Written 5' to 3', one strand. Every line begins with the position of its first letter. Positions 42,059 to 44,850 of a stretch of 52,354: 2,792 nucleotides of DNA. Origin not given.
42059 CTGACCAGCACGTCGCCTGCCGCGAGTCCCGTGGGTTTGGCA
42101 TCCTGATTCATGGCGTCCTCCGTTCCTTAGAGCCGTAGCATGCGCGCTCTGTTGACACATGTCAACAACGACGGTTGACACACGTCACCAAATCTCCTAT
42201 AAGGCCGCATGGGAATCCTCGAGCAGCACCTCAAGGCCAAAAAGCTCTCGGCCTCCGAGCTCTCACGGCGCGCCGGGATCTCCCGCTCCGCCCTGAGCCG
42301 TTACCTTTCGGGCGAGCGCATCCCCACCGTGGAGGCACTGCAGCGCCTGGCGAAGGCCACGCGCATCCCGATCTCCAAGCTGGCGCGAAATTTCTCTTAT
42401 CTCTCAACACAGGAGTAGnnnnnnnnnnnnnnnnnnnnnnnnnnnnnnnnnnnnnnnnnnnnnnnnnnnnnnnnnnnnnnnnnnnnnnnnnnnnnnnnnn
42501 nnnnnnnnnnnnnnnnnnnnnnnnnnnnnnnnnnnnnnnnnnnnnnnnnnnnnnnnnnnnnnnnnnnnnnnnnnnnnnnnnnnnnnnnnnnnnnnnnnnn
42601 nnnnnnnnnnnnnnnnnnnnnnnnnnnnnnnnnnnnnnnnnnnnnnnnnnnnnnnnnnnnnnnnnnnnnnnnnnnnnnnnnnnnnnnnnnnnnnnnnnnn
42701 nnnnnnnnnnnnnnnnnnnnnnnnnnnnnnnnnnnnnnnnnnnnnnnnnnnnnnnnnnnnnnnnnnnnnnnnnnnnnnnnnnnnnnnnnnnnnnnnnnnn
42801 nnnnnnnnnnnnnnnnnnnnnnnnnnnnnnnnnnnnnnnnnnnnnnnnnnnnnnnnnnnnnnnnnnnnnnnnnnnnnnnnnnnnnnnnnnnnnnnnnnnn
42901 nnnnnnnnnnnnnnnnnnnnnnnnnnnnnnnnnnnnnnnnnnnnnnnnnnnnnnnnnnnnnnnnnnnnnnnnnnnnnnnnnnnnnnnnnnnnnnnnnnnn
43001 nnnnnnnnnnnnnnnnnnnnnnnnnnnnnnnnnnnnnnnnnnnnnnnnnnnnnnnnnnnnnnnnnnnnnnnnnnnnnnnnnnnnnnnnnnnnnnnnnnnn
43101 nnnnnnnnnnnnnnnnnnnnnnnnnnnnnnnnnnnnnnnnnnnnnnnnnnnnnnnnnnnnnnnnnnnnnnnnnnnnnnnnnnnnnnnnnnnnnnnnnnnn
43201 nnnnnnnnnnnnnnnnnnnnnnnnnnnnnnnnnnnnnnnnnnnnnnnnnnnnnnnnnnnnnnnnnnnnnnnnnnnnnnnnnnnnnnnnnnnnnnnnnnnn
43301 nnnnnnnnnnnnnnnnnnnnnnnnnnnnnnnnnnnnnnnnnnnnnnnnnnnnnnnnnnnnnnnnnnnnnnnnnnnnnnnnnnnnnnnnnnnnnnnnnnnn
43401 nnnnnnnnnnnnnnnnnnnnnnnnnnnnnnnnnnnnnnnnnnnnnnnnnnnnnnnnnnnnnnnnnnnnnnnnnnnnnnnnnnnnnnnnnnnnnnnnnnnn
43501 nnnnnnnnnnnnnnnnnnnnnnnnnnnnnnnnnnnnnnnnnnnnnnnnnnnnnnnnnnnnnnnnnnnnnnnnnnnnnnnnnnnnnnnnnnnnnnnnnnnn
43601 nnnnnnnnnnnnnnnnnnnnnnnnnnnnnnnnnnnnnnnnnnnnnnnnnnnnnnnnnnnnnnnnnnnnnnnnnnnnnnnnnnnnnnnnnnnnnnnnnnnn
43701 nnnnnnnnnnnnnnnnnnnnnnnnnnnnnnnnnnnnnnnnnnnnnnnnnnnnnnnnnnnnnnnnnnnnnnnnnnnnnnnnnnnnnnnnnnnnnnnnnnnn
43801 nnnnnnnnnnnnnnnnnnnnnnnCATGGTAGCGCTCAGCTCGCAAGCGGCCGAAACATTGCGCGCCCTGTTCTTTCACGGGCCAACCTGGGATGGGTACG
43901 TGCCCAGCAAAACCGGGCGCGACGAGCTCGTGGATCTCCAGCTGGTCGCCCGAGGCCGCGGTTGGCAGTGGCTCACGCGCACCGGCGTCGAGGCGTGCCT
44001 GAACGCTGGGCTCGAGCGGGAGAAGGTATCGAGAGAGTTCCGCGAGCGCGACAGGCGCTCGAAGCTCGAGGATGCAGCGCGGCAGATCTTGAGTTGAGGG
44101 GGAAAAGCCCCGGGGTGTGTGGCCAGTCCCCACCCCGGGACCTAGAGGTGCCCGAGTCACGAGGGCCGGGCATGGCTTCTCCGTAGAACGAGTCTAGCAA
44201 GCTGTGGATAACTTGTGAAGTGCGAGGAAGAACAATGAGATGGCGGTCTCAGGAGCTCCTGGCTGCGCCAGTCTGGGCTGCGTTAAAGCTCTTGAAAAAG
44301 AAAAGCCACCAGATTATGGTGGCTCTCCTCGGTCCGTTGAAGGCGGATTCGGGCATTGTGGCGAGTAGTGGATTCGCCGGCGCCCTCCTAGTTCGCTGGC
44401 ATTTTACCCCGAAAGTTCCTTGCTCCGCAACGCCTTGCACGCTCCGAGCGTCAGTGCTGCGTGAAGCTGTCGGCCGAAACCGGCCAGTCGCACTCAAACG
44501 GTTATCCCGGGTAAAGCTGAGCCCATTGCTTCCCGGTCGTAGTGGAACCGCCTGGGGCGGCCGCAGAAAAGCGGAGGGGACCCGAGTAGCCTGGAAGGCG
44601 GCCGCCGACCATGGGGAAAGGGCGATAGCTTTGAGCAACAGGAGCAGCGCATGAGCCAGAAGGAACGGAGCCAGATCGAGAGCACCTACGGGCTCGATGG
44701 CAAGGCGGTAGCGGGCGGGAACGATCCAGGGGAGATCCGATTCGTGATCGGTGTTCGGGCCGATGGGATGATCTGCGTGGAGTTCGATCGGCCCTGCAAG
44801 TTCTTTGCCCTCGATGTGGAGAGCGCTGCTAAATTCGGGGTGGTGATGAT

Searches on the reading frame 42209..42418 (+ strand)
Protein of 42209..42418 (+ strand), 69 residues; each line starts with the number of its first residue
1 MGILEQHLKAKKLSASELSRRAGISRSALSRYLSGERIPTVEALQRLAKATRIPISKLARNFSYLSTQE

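Call 13: search_protein_families(library=pfam, proteins=[window:42209-42418:+], max_evalue=0.01)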
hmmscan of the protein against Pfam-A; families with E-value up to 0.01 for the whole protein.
window:42209-42418:+ (69 aa): 16 families
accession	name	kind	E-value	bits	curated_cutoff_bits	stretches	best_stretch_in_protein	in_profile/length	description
PF01381.28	HTH_3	-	6.4e-15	55.4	23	1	5-58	2-55/55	Helix-turn-helix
PF13560.12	HTH_31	-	6.8e-10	39.6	27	1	10-54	12-57/64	Helix-turn-helix domain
PF13443.12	HTH_26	-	1.9e-08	34.9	22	1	4-56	2-55/63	Cro/C1-type HTH DNA-binding domain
PF12844.13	HTH_19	-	3.4e-05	24.1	30.2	1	5-58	5-58/64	Helix-turn-helix domain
PF08279.18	HTH_11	-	6.3e-05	23.2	25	1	3-33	5-36/55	HTH domain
PF09339.16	HTH_IclR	-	7.2e-05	22.9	22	1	11-34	17-40/52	IclR helix-turn-helix domain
PF12651.13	RHH_3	-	0.00018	21.8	21.6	1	41-58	14-31/44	Ribbon-helix-helix domain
PF07022.19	Phage_CI_repr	-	0.0003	21.5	22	1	4-59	3-58/65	Bacteriophage CI repressor helix-turn-helix domain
PF13412.12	HTH_24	-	0.00042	20.3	21.9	1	11-33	16-38/48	Winged helix-turn-helix DNA-binding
PF01022.26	HTH_5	-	0.00061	20.1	22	1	9-34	12-37/47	Bacterial regulatory protein, arsR family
PF12840.13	HTH_20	-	0.0015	18.9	27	0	6-31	11-37/51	Helix-turn-helix domain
PF13404.12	HTH_AsnC-type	-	0.0018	18.5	27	0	13-30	18-35/42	AsnC-type helix-turn-helix domain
PF12802.13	MarR_2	-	0.0021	18.6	27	1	11-33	18-41/61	MarR family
PF01402.27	RHH_1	-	0.0065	16.8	20.5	0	40-58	10-28/39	Ribbon-helix-helix protein, copG family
PF08667.16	BetR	-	0.0072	16.9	21.6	1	4-59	14-69/148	BetR domain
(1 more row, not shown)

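Call 14: search_protein_families(library=phrogs, proteins=[window:42209-42418:+], max_evalue=0.01)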
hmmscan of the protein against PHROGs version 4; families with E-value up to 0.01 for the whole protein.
window:42209-42418:+ (69 aa): 31 families (the best 25 are shown)
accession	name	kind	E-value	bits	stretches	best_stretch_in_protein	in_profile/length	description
phrog_8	-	transcription regulation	3.5e-11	44.2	1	8-55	166-212/346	transcriptional regulator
phrog_2439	-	transcription regulation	1.3e-10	41.7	1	4-59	12-67/367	transcriptional regulator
phrog_4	-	transcription regulation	2e-09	38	1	4-59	141-192/400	transcriptional repressor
phrog_1373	-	transcription regulation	3.6e-09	37.8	1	6-56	70-120/166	transcriptional regulator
phrog_3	-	transcription regulation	1e-08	36.4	1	4-58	93-145/430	transcriptional repressor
phrog_4583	-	transcription regulation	1.4e-08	35.6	1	3-58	14-69/81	transcriptional repressor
phrog_2967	-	transcription regulation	3.6e-07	30.9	1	3-50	14-61/225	transcriptional regulator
phrog_7241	-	transcription regulation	3.3e-06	28.2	1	11-59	73-121/122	transcriptional regulator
phrog_2328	-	transcription regulation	3.6e-06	27.8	1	7-56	23-72/128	transcriptional repressor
phrog_3557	-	transcription regulation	5.5e-06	27.6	1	13-59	26-72/142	transcriptional regulator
phrog_4268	-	transcription regulation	3.8e-05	24.8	1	15-51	49-85/96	transcriptional repressor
phrog_3949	-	transcription regulation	6e-05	24.1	1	12-56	26-70/161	transcriptional repressor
phrog_638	-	transcription regulation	0.00024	21.9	1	9-54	13-59/145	transcriptional regulator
phrog_32768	-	unknown function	0.00033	20.5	1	8-57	18-68/446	-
phrog_1124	-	transcription regulation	0.00042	20.9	1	6-58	11-66/177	transcriptional regulator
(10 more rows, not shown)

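Call 17: find_related_loci(query=window:42209-42418:+, collection=viral_contigs, flank=10000)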
Query window:42209-42418:+ (69 aa) in viral_contigs; peptide patterns used: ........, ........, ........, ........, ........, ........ (x = any residue, [..] = any of these).
143 stretches matched a pattern; 5 encode a relative of the query (tblastn E <= 1e-3); 5 distinct loci.
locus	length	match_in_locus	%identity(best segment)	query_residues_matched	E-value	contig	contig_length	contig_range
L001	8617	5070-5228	42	9-61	7e-9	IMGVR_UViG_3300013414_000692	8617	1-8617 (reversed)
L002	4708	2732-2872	43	9-55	4e-8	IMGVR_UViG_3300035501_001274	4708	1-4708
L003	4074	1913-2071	38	9-61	6e-8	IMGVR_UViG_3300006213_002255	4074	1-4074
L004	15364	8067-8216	34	9-58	2e-7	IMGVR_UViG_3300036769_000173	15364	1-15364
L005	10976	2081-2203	49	9-49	2e-6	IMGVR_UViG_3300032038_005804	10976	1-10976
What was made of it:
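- Tried and rejected: HTH relatives in IMG/VR were unrelated low-GC contigs (call 17).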

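Call 20: find_encoding_contigs(protein=window:42209-42418:+, flank=10000, max_places=10)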
Protein window:42209-42418:+ (69 aa): 9 contigs read that carry it; 6 places shown.
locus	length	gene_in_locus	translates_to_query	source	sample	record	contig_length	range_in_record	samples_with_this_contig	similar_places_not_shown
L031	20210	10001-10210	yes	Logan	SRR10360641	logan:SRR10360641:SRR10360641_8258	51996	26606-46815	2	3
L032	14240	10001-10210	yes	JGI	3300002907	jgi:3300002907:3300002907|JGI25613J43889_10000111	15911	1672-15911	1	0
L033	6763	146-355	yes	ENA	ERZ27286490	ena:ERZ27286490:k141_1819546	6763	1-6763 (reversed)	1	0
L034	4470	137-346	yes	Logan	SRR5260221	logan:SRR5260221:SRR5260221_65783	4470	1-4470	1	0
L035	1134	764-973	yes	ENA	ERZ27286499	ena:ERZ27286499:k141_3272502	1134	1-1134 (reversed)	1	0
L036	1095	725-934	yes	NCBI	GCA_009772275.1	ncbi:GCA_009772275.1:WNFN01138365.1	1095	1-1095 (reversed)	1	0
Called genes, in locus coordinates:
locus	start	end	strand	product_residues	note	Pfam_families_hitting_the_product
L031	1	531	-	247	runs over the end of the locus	-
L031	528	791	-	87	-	-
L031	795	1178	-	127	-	-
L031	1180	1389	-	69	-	-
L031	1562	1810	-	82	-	-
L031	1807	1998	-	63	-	-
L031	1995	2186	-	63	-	-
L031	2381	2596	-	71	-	-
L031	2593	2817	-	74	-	-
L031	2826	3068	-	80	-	-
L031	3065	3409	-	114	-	-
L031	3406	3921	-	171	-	-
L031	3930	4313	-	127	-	-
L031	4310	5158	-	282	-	PF12083:DUF3560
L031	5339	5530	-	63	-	-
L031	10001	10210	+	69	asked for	PF01381:HTH_3, PF13443:HTH_26, PF13560:HTH_31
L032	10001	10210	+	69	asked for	PF01381:HTH_3, PF13443:HTH_26, PF13560:HTH_31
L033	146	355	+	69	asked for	PF01381:HTH_3, PF13443:HTH_26, PF13560:HTH_31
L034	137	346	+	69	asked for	PF01381:HTH_3, PF13443:HTH_26, PF13560:HTH_31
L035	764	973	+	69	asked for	PF01381:HTH_3, PF13443:HTH_26, PF13560:HTH_31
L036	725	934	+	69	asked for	PF01381:HTH_3, PF13443:HTH_26, PF13560:HTH_31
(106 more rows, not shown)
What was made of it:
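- A GerE-type HTH gene is present (call 20). It is cotranscribed, 5 bp upstream, with the rightward genes that lead into terminase and structural genes (call 20).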

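Call 49: search_solved_structures(query=window:42209-42418:+, max_evalue=0.01, show_alignments=2)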
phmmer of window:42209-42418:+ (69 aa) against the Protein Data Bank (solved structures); distinct sequences matched with E-value up to 0.01: 1.
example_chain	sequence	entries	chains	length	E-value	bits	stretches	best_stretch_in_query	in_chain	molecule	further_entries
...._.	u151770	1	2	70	0.0086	20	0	8-49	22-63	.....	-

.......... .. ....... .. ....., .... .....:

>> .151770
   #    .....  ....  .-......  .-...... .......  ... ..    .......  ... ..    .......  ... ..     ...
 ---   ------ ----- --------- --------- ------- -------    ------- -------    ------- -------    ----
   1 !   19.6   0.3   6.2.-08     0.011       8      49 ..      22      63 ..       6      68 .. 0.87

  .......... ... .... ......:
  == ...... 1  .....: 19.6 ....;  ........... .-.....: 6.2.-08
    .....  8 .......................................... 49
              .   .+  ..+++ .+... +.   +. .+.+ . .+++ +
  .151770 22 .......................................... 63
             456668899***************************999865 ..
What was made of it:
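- Tried and rejected: PDB sequence search found only a designed HTH at E=0.009 (call 49).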

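Call 69: search_dna_similar(query=window:42209-42418:+, collection=phages, mode=protein, max_rows=12, max_evalue=0.001)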
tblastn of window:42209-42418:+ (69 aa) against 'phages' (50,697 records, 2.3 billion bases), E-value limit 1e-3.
Records with a match: 61; places in all: 61; records where one place covers at least 80% of the query: 12.
Best place of each record, by identity: <60% 61.
By first word of the organism name: Staphylococcus 47; Streptococcus 6; Bacteriophage 2; Proteobacteria 1; Tunturiibacter 1; Escherichia 1; Pseudomonas 1; Moineauvirus 1; Acinetobacter 1.
By host as written in the record: Staphylococcus aureus 13; - 8; Staphylococcus pseudintermedius E140 5; Staphylococcus pseudintermedius 4; Staphylococcus pseudintermedius strain E045 2; Staphylococcus aureus subsp. aureus 16386 genotype ST22-MRSA-IVc (2B) 2; Staphylococcus aureus Sau119 2; Staphylococcus aureus JS201101 2; and 17 more.
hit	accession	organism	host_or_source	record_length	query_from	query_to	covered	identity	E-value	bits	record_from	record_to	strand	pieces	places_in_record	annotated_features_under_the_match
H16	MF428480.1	Staphylococcus phage SN10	Staphylococcus pseudintermedius E140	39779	3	58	81%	42.9%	1e-3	40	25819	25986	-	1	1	CI-like repressor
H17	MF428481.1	Staphylococcus phage SN8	Staphylococcus pseudintermedius E140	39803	3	58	81%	42.9%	1e-3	40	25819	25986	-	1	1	CI-like repressor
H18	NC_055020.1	Staphylococcus phage SN8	Staphylococcus pseudintermedius E140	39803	3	58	81%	42.9%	1e-3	40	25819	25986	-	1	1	transcriptional regulator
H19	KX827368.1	Staphylococcus phage SpT5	Staphylococcus pseudintermedius strain ...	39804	3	58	81%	42.9%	1e-3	40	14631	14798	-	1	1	CI repressor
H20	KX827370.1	Staphylococcus phage SpT252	Staphylococcus pseudintermedius strain ...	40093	3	58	81%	42.9%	1e-3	40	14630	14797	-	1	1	CI repressor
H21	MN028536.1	Staphylococcus phage vB_SpsM_WIS42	Staphylococcus pseudintermedius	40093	3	58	81%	42.9%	1e-3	40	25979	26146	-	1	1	CI-like repressor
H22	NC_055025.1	Staphylococcus phage vB_SpsM_WIS42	Staphylococcus pseudintermedius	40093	3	58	81%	42.9%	1e-3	40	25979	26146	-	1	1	transcriptional regulator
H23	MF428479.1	Staphylococcus phage SN11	Staphylococcus pseudintermedius E140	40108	3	58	81%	42.9%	1e-3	40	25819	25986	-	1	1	CI-like repressor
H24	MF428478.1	Staphylococcus phage SN13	Staphylococcus pseudintermedius E140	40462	3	58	81%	42.9%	1e-3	40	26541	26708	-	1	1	CI-like repressor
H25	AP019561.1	Staphylococcus phage SP197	Staphylococcus pseudintermedius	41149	3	58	81%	42.9%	1e-3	40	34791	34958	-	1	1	CI-like repressor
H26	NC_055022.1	Staphylococcus phage SP197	Staphylococcus pseudintermedius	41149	3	58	81%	42.9%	1e-3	40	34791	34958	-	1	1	transcriptional regulator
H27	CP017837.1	Proteobacteria phage MWH-Nonnen-W8red 2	Silvanigrella aquatica Nonnen-W8red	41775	4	58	80%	41.1%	2e-4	42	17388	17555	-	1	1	record has no annotation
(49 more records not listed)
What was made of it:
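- The best tblastn hits in cultured phages are annotated as CI-like repressors, at about 43% identity (call 69).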

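Call 78: predict_structure(protein=window:42209-42418:+)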
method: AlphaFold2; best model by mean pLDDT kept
length: 69 residues; sequences in the alignment: 1
mean_pLDDT: 79.5   pTM: 0.59
mean pLDDT of the five models: 79.5, 78.5, 76.8, 75.5, 74.5
residues with pLDDT >= 90: 2; 70-90: 54; 50-70: 11; < 50: 2
segments of 3 or more residues with pLDDT < 50: none
pLDDT, mean of each block of 10 residues (from residue 1): 81 87 87 75 86 84 55
secondary structure, 60 per line:
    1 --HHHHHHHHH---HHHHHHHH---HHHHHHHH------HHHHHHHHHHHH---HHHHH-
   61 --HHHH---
elements in order: H3-11 H15-22 H26-33 H40-51 H55-59 H63-66

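Call 81: fold_search(model_id=the predicted structure, library=pdb)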
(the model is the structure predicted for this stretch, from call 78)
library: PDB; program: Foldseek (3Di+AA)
matches with E <= 10: 504; with E <= 0.001: 0
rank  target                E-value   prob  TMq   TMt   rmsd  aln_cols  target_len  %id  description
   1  2b5a_A                1.1e-02  1.00  0.67  0.61   3.3        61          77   26  C.BclI, Control Element of the BclI Restriction-Modification System (released 2006-01-03)
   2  6xgt_A                1.1e-02  1.00  0.71  0.34   5.1        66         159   23  Crystal structure of cyanase from the thermophilic fungus Thermomyces lanuginosus (released 2021-01-27)
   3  8p8o_F                1.3e-02  1.00  0.65  0.35   2.3        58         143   33  M. tuberculosis dUTPase - Stl1-159 (StlNT) complex structure (released 2024-11-27)
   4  2b5a_C                1.4e-02  1.00  0.68  0.63   2.7        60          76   27  C.BclI, Control Element of the BclI Restriction-Modification System (released 2006-01-03)
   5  2b5a_B                1.4e-02  1.00  0.68  0.64   2.7        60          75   27  C.BclI, Control Element of the BclI Restriction-Modification System (released 2006-01-03)
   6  3qq6_A                1.5e-02  1.00  0.70  0.70   1.7        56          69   27  The N-terminal DNA binding domain of SinR from Bacillus subtilis (released 2011-06-15)
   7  9a7f_A                1.6e-02  1.00  0.72  0.40   2.2        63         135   28  Integrative model of RGHR-DLDH1 by crosslinking MS and deep learning (released 2024-09-18)
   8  1y7y_B                1.8e-02  1.00  0.70  0.73   1.5        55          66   29  High-resolution crystal structure of the restriction-modification controller protein C.AhdI from Aeromonas hydrophila (released 2005-02-22)
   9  8p8o_J                2.0e-02  1.00  0.66  0.35   2.3        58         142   33  M. tuberculosis dUTPase - Stl1-159 (StlNT) complex structure (released 2024-11-27)
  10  6jq1_B                2.1e-02  1.00  0.67  0.39   2.3        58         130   31  Crystal Structure of DdrO from Deinococcus geothermalis (released 2019-08-28)
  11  7t5u                  2.1e-02  1.00  0.64  0.67   1.9        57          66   30  Structure of E. coli MS115-1 CapH N-terminal domain (released 2022-09-14)
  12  3qq6_B                2.2e-02  1.00  0.70  0.71   1.5        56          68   27  The N-terminal DNA binding domain of SinR from Bacillus subtilis (released 2011-06-15)
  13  6jq1_A                2.2e-02  1.00  0.68  0.40   4.1        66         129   27  Crystal Structure of DdrO from Deinococcus geothermalis (released 2019-08-28)
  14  6h4c_D                2.4e-02  1.00  0.65  0.34   4.3        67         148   30  A polyamorous repressor: deciphering the evolutionary strategy used by the phage-inducible chromosomal islands to spre (released 2019-08-28)
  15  7dlv_F                2.5e-02  1.00  0.65  0.35   4.2        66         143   29  shrimp dUTPase in complex with Stl (released 2021-12-01)
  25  3jxb_C                3.7e-02  1.00  0.72  0.74   1.3        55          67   27  Crystal structure of the P22 c2 repressor protein in complex with synthetic operator 9C (released 2010-01-19)
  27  1adr_MODEL_1_A        3.7e-02  1.00  0.70  0.64   6.3        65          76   25  DETERMINATION OF THE NUCLEAR MAGNETIC RESONANCE STRUCTURE OF THE DNA-BINDING DOMAIN OF THE P22 C2 REPRESSOR (1 (released 1994-01-31)
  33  1y7y_A                5.2e-02  1.00  0.69  0.69   1.6        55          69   29  High-resolution crystal structure of the restriction-modification controller protein C.AhdI from Aeromonas hydrophila (released 2005-02-22)
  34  2r1j_L                5.5e-02  1.00  0.71  0.74   1.3        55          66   27  Crystal Structure of the P22 c2 Repressor protein in complex with the synthetic operator 9T (released 2008-04-29)
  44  3jxb_D                6.5e-02  1.00  0.71  0.75   1.3        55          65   27  Crystal structure of the P22 c2 repressor protein in complex with synthetic operator 9C (released 2010-01-19)
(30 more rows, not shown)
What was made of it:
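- On Cro/CI-type (XRE, HTH_3) repressor-operator switch: The model has five short helices plus a weak sixth and matches P22 c2-N, 434 Cro, SinR-N and C-proteins (calls 78, 81).
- On R-M controller (C) protein circuit: Structural similarity is generic for XRE proteins (call 81).
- Closest known: Restriction-modification controller. Same: These are the top structural neighbours of the model (2b5a, 1y7y; call 81).
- The HTH fold matches dimeric operator-binding XRE proteins (call 81).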

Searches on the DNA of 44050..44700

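Call 61: search_rna_families(source=window, start=44050, end=44700, threshold=evalue, max_evalue=1)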
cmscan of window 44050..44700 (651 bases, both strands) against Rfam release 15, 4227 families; matches with E-value up to 1: 1.
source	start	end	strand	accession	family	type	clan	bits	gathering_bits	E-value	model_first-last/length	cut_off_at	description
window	44294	44329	-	RF00489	ctRNA_p42d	Gene; antisense;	-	21.3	50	0.056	1-46/46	no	ctRNA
